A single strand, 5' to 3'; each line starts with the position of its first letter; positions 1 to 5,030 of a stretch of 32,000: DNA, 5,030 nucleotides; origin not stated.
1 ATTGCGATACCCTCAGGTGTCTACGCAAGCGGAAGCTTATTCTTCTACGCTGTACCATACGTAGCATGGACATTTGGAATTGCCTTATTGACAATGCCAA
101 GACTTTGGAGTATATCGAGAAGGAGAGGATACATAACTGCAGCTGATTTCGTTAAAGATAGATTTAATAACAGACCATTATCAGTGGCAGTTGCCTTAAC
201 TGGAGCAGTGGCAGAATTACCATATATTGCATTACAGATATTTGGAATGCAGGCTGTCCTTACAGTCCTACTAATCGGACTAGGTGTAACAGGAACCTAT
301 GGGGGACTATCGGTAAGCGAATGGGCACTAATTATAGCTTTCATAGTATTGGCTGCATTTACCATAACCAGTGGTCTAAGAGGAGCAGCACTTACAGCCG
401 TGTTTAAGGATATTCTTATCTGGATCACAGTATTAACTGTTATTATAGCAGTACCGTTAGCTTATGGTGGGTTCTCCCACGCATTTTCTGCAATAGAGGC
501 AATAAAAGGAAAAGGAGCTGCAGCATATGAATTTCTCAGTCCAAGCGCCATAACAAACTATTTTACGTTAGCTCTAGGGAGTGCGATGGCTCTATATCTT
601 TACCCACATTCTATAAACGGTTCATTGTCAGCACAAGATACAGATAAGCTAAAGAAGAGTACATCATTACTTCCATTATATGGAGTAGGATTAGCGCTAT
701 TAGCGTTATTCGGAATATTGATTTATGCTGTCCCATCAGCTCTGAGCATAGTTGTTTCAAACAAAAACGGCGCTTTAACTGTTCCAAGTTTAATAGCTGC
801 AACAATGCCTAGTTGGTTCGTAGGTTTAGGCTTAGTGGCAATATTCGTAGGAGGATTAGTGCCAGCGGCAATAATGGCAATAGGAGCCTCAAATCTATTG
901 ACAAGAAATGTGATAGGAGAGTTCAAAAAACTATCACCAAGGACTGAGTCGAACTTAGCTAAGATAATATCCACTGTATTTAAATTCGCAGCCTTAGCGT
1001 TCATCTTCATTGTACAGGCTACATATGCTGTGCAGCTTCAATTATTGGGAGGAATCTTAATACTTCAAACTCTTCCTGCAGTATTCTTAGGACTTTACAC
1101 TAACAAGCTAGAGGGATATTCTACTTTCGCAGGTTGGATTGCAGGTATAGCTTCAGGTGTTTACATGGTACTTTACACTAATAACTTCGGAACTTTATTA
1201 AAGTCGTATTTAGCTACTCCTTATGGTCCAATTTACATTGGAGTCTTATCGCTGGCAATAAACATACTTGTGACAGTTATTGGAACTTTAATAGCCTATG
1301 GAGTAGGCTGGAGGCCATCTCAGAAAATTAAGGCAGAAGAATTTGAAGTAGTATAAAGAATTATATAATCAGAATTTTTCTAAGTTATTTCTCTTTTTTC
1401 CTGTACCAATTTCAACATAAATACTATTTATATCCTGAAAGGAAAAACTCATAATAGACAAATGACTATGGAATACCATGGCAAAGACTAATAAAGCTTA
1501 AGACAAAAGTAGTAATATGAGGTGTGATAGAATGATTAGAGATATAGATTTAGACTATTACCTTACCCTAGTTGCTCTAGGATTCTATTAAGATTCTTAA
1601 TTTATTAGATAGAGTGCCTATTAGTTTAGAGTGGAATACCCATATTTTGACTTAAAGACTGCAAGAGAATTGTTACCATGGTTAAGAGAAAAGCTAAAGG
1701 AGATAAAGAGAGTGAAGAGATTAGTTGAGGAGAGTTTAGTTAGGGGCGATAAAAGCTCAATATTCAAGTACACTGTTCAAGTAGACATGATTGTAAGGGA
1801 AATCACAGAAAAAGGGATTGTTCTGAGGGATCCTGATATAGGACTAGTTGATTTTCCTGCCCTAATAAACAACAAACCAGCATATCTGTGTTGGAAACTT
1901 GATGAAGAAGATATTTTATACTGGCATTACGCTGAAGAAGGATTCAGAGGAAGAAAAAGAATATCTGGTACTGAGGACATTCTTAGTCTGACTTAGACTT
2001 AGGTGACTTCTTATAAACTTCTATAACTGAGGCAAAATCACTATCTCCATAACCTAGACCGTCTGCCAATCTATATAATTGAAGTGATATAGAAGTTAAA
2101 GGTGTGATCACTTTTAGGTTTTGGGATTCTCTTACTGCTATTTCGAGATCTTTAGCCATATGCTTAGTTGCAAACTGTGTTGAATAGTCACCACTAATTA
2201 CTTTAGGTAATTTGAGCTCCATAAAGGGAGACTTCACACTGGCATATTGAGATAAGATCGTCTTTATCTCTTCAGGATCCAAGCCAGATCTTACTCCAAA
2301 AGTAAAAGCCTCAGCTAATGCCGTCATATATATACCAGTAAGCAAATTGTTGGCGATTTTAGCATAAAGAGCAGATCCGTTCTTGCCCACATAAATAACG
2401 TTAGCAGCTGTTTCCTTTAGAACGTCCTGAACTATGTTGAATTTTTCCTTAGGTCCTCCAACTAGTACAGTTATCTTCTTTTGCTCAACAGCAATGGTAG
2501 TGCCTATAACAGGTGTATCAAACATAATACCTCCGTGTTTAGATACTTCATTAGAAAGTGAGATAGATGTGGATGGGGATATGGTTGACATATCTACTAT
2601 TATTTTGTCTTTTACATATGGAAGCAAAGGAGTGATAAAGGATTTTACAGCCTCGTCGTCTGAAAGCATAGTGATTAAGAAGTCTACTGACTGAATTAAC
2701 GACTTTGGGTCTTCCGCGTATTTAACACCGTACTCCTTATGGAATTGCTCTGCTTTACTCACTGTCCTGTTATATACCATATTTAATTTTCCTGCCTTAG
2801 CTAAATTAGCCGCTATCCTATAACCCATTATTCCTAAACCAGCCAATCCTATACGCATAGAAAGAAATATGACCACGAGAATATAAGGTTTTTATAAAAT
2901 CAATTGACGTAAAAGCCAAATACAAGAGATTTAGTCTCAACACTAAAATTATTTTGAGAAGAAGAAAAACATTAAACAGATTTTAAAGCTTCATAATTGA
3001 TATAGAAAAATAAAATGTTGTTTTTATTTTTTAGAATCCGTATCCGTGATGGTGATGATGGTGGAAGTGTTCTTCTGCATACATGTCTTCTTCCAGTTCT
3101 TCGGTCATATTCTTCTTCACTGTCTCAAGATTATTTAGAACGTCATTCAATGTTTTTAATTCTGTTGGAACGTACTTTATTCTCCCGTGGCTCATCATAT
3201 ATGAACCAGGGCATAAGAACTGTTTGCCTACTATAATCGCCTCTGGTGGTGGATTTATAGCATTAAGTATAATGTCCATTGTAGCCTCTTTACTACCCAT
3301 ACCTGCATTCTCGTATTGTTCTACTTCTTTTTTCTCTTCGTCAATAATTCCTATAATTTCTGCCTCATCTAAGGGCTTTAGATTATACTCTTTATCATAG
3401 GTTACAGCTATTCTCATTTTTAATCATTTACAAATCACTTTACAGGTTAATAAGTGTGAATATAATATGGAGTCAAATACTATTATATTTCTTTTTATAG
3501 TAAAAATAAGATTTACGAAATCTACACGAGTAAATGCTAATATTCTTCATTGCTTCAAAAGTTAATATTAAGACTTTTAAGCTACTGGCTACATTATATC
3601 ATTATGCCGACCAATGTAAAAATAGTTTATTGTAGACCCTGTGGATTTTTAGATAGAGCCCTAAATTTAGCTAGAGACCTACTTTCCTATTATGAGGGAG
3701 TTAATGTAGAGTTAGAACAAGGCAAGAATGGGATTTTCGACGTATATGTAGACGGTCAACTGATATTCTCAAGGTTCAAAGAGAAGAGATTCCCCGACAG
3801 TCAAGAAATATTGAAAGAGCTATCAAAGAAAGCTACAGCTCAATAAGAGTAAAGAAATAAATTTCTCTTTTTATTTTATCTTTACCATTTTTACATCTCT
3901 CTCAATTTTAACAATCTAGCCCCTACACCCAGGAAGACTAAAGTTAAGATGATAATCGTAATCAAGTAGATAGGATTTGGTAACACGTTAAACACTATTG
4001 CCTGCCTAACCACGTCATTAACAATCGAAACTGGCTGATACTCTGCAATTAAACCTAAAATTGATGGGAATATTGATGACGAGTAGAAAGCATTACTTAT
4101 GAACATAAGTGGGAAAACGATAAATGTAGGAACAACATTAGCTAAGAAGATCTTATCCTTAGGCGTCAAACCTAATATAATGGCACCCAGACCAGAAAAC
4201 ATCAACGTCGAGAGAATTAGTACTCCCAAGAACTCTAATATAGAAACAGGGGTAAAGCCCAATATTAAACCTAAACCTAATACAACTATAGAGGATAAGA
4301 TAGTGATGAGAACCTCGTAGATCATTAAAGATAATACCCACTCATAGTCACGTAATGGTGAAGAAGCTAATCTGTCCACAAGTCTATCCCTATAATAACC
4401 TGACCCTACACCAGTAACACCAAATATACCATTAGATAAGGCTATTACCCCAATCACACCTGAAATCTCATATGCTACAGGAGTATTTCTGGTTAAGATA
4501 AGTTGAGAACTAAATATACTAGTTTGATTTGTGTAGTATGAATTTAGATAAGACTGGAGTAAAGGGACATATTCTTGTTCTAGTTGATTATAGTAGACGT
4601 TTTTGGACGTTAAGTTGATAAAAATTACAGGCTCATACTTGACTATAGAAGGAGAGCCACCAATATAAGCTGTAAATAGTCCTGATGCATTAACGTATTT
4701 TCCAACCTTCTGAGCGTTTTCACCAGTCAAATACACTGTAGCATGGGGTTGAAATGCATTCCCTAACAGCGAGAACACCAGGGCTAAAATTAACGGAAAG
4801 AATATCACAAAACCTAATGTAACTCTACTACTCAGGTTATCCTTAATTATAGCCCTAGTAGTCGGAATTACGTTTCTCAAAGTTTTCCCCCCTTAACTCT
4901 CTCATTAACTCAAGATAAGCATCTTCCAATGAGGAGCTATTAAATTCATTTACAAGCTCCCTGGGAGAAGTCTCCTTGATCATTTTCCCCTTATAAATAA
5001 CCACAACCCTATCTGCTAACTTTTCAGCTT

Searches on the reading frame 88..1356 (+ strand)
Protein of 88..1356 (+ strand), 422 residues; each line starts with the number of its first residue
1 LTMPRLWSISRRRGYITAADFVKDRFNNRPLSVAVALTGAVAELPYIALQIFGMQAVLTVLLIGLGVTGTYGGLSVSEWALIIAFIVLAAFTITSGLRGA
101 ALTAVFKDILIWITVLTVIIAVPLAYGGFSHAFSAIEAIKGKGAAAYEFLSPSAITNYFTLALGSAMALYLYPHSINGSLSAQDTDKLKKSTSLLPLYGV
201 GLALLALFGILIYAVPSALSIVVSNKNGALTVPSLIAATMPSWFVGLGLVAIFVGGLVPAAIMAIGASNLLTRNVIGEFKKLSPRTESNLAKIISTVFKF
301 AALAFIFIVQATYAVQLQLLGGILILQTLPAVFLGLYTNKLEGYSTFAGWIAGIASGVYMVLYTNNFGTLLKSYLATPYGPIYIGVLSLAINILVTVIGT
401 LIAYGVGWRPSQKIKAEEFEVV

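Call 69: search_protein_families(library=pfam, proteins=[window:88-1356:+], max_evalue=0.001)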
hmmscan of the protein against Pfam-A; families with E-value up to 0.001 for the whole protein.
window:88-1356:+ (422 aa): 1 family
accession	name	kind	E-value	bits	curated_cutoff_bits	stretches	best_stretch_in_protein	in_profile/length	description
PF00474.23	SSF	-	4.9e-11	42.6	22.8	1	11-353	64-406/406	Sodium:solute symporter family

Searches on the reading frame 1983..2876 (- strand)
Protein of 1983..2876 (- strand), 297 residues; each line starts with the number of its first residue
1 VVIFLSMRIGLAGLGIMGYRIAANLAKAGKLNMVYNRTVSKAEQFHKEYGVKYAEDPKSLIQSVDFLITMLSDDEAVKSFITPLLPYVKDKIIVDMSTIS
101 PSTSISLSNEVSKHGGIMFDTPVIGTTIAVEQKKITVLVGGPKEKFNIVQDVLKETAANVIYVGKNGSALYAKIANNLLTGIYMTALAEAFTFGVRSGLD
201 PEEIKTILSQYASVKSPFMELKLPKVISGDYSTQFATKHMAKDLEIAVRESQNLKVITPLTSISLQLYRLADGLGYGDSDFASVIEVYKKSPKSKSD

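Call 69: search_protein_families(library=pfam, proteins=[window:1983-2876:-], max_evalue=0.001)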
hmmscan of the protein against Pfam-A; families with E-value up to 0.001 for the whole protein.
window:1983-2876:- (297 aa): 8 families
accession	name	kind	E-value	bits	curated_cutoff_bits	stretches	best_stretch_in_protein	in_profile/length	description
PF03446.21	NAD_binding_2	-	4e-36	124.9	21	1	8-164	1-161/161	NAD binding domain of 6-phosphogluconate dehydrogenase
PF14833.11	NAD_binding_11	-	3.1e-25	89.2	30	1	167-288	1-122/122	NAD-binding of NADP-dependent 3-hydroxyisobutyrate dehydrogenase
PF03807.23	F420_oxidored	-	1e-06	29.7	21.6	1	8-97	1-92/94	NADP oxidoreductase coenzyme F420-dependent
PF01488.26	Shikimate_DH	-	3.1e-05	24.5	24.3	1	7-76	13-88/138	Shikimate / quinate 5-dehydrogenase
PF21761.2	RedAm-like_C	-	0.00012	22.8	27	1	184-289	20-126/127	NADPH-dependent reductive aminase-like, C-terminal domain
PF02826.25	2-Hacid_dh_C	-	0.00012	22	25.1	1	7-81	37-109/178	D-isomer specific 2-hydroxyacid dehydrogenase, NAD binding domain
PF03720.21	UDPG_MGDP_dh_C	-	0.00035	21.3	30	0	20-97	21-98/103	UDP-glucose/GDP-mannose dehydrogenase family, UDP binding domain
PF01408.29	GFO_IDH_MocA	-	0.00093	20.3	24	0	7-68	1-67/120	Oxidoreductase family, NAD-binding Rossmann fold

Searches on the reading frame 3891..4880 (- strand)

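Call 69: search_protein_families(library=pfam, proteins=[window:3891-4880:-], max_evalue=0.001)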
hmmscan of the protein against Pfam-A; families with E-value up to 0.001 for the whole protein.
window:3891-4880:- (329 aa): 1 family
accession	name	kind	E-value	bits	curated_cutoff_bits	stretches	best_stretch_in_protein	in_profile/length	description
PF01061.29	ABC2_membrane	-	1.4e-13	51.3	26.9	1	132-294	44-209/211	ABC-2 type transporter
